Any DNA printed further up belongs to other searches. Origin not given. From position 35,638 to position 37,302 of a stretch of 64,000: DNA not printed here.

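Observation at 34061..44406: DeoR-linked nine-gene catabolic locus mixing lower inositol-pathway enzymes with FucI-like, FGGY and GlcD/GlcF-like enzymes: an unassigned sugar or polyol pathway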

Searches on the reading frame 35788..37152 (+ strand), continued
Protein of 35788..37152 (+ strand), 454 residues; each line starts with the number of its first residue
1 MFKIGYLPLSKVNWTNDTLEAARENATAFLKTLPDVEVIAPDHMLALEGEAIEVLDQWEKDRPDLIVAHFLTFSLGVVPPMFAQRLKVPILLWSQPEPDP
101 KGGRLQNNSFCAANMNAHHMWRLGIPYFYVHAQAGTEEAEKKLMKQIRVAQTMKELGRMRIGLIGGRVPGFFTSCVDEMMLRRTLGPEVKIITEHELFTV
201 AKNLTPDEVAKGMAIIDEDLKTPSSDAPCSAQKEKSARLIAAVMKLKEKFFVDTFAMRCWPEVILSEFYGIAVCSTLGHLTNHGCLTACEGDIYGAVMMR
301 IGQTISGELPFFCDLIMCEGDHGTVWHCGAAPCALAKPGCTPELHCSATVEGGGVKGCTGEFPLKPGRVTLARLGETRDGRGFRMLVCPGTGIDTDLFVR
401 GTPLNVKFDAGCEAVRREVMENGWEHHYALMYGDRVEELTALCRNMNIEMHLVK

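Call 60: get_annotated_region(hit=H1, flank=10000)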
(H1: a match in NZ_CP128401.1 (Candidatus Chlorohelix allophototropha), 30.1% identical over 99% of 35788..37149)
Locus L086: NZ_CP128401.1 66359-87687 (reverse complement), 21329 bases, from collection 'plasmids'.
description: Candidatus Chlorohelix allophototropha isolate L227-S17 plasmid unnamed1, complete sequence
organism: Candidatus Chlorohelix allophototropha (NCBI taxid 3003348)
taxonomy: Bacteria; Chloroflexota; Chloroflexia; Candidatus Chloroheliales; Candidatus Chloroheliaceae; Candidatus Chlorohelix; Candidatus Chlorohelix allophototropha
host: -; source: Single colony of Candidatus Chlorohelix allophototropha from a non-axenic enrichment (subculture 19.9); ...; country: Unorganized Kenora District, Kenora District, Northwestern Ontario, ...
typing (MOB-suite, as given by PLSDB): non-mobilizable
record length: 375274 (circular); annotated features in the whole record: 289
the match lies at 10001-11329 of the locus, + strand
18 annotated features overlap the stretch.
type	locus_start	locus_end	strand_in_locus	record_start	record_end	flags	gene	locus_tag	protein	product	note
CDS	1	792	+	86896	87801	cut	-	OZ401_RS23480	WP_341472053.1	IS3 family transposase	-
CDS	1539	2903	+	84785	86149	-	-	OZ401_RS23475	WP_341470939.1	IS110 family transposase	-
CDS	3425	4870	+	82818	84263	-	-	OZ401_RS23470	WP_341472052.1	NAD-dependent succinate-semialdehyde dehydrogenase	-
CDS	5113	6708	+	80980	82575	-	-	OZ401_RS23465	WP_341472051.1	nitrite/sulfite reductase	-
CDS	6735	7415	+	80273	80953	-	-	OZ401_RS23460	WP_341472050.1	bifunctional precorrin-2 dehydrogenase/sirohydrochlorin ferrochelatase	-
CDS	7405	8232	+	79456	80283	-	cobA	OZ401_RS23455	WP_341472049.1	uroporphyrinogen-III C-methyltransferase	GO:0019354 - siroheme biosynthetic process [Evidence IEA]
CDS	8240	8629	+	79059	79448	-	-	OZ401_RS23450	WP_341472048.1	CbiX/SirB N-terminal domain-containing protein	-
CDS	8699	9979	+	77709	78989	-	-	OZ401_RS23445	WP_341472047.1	diphosphate--fructose-6-phosphate 1-phosphotransferase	-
CDS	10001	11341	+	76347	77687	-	-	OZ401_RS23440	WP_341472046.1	L-fucose/L-arabinose isomerase family protein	-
CDS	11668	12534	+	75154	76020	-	-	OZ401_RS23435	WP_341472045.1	carbohydrate ABC transporter permease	GO:0008643 - carbohydrate transport [Evidence IEA]; GO:0055085 - transmembrane transport [Evidence IEA]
CDS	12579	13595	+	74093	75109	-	-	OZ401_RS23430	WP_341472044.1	Gfo/Idh/MocA family oxidoreductase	-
CDS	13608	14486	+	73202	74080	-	-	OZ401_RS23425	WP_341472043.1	sugar phosphate isomerase/epimerase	-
CDS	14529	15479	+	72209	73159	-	-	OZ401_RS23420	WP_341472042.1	sugar ABC transporter permease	-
CDS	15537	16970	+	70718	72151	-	-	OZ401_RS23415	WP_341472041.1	ABC transporter substrate-binding protein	-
CDS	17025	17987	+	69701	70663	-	-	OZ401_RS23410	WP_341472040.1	phosphoglycerate dehydrogenase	-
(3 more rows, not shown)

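Call 62: search_solved_structures(query=L004:12195-13919:+, max_evalue=1e-8)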
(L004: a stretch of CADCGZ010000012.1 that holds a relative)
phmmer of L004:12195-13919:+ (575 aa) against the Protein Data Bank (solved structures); distinct sequences matched with E-value up to 1e-8: 115 (the best 60 are shown).
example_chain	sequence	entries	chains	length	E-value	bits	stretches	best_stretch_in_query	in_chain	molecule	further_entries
6ncw_A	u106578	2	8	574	1.1e-55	192.3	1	49-570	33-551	Beta-galacturonidase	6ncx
4jkm_A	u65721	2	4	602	8e-43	149.9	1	21-570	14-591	Beta-glucuronidase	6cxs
6u7i_A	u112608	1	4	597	4.4e-37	131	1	147-569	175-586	Beta-glucuronidase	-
6u7j_A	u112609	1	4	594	2.4e-36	128.6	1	22-570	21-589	Beta-glucuronidase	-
6eca_A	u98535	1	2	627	2.7e-34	121.7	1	24-564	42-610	Beta-glucuronidase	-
4jkk_A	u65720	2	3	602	5.7e-34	120.7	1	24-568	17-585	Beta-glucuronidase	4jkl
6xxw_A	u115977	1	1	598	7e-34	120.4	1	144-569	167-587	Beta-glucuronidase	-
5c70_A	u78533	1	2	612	1.8e-33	119.1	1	23-571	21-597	Glucuronidase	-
5c71_A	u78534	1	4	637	1.4e-32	116.1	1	23-571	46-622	Glucuronidase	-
6d8g_A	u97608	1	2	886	6.1e-31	110.7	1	222-530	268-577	Glycosyl hydrolases family 2, sugar binding domain protein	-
6d50_A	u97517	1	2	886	7.4e-31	110.4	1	222-530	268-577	Glycosyl hydrolases family 2, sugar binding domain protein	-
5uj6_A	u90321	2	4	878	1.2e-30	109.7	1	222-530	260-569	Glycosyl hydrolases family 2, sugar binding domain protein | Beta-galactosidase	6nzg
8dhl_A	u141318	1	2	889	7.2e-30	107.2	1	206-537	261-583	Glycosyl hydrolase family 2, sugar binding domain protein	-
6ncy_A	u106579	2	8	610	1e-29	106.6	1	43-536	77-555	Beta-glucuronidase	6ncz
6ed2_A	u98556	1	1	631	4.1e-29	104.7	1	145-570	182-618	Glycosyl hydrolase family 2, TIM barrel domain protein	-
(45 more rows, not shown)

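Call 63: search_protein_families(library=pfam, proteins=[L083:11526-14027:+, L053:6998-8278:+, L053:12041-13498:+, L053:13582-14529:+, L053:14555-15922:+, L012:13424-15094:+, L053:2887-4548:+, L037:6888-8180:+, L047:1473-4829:+, L048:3304-5727:+], max_evalue=0.0001)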
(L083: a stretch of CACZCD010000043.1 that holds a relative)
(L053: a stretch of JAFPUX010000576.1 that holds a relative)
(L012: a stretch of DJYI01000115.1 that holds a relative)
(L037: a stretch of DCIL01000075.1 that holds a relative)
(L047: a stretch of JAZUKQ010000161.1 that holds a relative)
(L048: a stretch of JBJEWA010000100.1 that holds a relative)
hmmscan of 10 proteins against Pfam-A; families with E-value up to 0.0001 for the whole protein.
L083:11526-14027:+ (833 aa): 6 families
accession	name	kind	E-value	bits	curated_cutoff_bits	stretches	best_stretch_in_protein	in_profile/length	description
PF18565.7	Glyco_hydro2_C5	-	5e-29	100.6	32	1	721-822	2-102/103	Glycoside hydrolase family 2 C-terminal domain 5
PF16355.11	DUF4982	-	5.1e-24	84.4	23.9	1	644-707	1-61/61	Domain of unknown function (DUF4982)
PF02836.23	Glyco_hydro_2_C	-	1.6e-19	70.6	21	1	281-469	6-182/302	Glycosyl hydrolases family 2, TIM barrel domain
PF02837.24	Glyco_hydro_2_N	-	1.9e-13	51.1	28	1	64-203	22-169/169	Glycosyl hydrolases family 2, sugar binding domain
PF00703.27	Glyco_hydro_2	-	2.5e-06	28.7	23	1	225-263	55-91/109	Glycosyl hydrolases family 2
PF13364.12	BetaGal_ABD2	-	2.3e-05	25.5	23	0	103-182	31-110/112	Beta-galactosidase second all-beta domain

L053:6998-8278:+ (426 aa): 1 family
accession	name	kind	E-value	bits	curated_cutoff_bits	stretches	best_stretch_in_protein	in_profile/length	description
PF00082.27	Peptidase_S8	-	6.8e-26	91.7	21.8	1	82-293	51-288/288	Subtilase family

L053:12041-13498:+ (485 aa): 2 families
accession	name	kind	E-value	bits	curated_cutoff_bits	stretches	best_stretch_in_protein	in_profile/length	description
PF01408.29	GFO_IDH_MocA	-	2.1e-18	67.6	24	1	11-141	3-119/120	Oxidoreductase family, NAD-binding Rossmann fold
PF19051.5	GFO_IDH_MocA_C2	-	7.1e-12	45.8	23.3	1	189-274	37-113/254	Oxidoreductase family, C-terminal alpha/beta domain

L053:13582-14529:+ (315 aa): 1 family
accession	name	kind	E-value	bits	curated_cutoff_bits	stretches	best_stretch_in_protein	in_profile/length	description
PF01261.30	AP_endonuc_2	-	5.3e-15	56.2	31.1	1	73-279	1-219/249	Xylose isomerase-like TIM barrel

L053:14555-15922:+ (455 aa): 1 family
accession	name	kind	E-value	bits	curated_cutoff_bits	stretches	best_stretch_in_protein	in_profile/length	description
PF05448.18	AXE1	-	2.4e-20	73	21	1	154-357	19-213/321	Acetyl xylan esterase (AXE1)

L012:13424-15094:+ (556 aa): 1 family
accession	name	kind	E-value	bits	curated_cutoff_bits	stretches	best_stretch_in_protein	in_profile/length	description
PF02836.23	Glyco_hydro_2_C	-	7.3e-29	101.3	21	1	238-553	2-298/302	Glycosyl hydrolases family 2, TIM barrel domain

L053:2887-4548:+ (553 aa): 2 families
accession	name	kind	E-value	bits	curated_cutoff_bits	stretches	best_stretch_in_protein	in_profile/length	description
PF01055.32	Glyco_hydro_31_2nd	-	5.2e-20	72.5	23.5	1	159-319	20-172/328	Glycosyl hydrolases family 31 TIM-barrel domain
PF21365.3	Glyco_hydro_31_3rd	-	1.1e-08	35.9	24.4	1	466-519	1-56/87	Glycosyl hydrolase family 31 C-terminal domain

L037:6888-8180:+ (430 aa): 2 families
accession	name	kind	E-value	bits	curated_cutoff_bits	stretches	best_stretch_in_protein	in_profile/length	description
PF09861.14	Lar_N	-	2.6e-69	233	23.3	1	7-210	1-204/204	Lactate racemase N-terminal domain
PF21113.2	LarA_C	-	3.6e-69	232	25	1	274-419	6-151/152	Lactate racemase C-terminal domain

L047:1473-4829:+ (1118 aa): 5 families
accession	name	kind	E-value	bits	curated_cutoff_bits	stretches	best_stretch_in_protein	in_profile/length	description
PF11867.13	T1RH-like_C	-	1.6e-60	205.6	26.8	1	742-1104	9-328/329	Type I restriction enzyme HindI endonuclease subunit-like, C-terminal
PF18766.7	SWI2_SNF2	-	7.6e-46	157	26.7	1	275-516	2-210/221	SWI2/SNF2 ATPase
PF04313.20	HSDR_N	-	9.2e-35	120.7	25.1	1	13-212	4-197/198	Type I restriction enzyme R protein N terminus (HSDR_N)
PF22679.2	T1R_D3-like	-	2.4e-19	70.7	27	1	571-717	4-156/158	Type I restriction enzyme subunit R domain 3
PF04851.21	ResIII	-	2.5e-16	60.4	22.5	1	275-463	8-163/164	Type III restriction enzyme, res subunit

L048:3304-5727:+ (807 aa): 2 families
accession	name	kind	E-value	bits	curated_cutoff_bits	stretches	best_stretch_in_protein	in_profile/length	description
PF00759.25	Glyco_hydro_9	-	1.3e-18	68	27.7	1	285-699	9-384/444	Glycosyl hydrolase family 9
PF02927.20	CelD_N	-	1.8e-12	48.3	24.6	1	168-265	3-85/86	Cellulase N-terminal ig-like domain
